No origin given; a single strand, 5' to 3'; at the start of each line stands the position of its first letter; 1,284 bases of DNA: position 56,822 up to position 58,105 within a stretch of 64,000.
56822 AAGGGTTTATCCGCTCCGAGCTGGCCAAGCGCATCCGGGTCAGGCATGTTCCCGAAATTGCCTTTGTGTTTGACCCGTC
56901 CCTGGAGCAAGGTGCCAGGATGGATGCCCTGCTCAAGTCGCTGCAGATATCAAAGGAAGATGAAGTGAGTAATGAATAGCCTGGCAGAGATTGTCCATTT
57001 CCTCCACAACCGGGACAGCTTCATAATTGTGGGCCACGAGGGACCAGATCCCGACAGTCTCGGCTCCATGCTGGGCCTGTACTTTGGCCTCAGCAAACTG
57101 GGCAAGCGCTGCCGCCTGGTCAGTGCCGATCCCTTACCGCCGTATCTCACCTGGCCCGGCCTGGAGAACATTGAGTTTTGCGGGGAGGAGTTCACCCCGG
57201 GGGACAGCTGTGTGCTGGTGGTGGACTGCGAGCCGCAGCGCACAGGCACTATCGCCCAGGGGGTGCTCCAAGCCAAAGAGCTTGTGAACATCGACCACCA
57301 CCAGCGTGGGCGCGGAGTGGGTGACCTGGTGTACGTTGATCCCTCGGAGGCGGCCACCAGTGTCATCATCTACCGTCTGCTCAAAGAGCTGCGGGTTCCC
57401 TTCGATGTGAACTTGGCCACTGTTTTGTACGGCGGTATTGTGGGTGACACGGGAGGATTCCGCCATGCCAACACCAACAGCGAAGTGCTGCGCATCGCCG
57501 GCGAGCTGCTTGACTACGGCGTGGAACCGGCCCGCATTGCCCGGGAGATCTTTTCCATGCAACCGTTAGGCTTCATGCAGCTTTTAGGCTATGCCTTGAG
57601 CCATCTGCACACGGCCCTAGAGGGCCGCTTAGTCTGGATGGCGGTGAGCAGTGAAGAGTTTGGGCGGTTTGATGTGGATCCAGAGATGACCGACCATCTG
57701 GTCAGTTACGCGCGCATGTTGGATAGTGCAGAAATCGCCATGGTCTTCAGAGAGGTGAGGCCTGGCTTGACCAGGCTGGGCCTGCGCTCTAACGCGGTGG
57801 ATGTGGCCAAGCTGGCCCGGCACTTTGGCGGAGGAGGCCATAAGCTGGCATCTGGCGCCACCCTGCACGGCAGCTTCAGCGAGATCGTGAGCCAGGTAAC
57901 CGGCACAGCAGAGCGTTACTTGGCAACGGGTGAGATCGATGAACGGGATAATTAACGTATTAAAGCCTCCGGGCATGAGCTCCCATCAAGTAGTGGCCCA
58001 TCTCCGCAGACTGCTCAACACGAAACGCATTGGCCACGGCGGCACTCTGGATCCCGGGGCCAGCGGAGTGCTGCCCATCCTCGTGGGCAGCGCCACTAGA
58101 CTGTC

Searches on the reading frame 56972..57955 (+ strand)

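Call 60: search_protein_families(library=pfam, proteins=[window:56972-57955:+], max_evalue=0.001)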
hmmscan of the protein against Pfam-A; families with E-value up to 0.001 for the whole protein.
window:56972-57955:+ (327 aa): 2 families
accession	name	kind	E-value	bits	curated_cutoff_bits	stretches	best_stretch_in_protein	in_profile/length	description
PF01368.27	DHH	-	2.3e-14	54.2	28.1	1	17-156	2-125/125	DHH family, N-terminal domain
PF02272.25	DHHA1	-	3.9e-07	30.9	25.9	1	232-305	10-92/102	DHHA1 domain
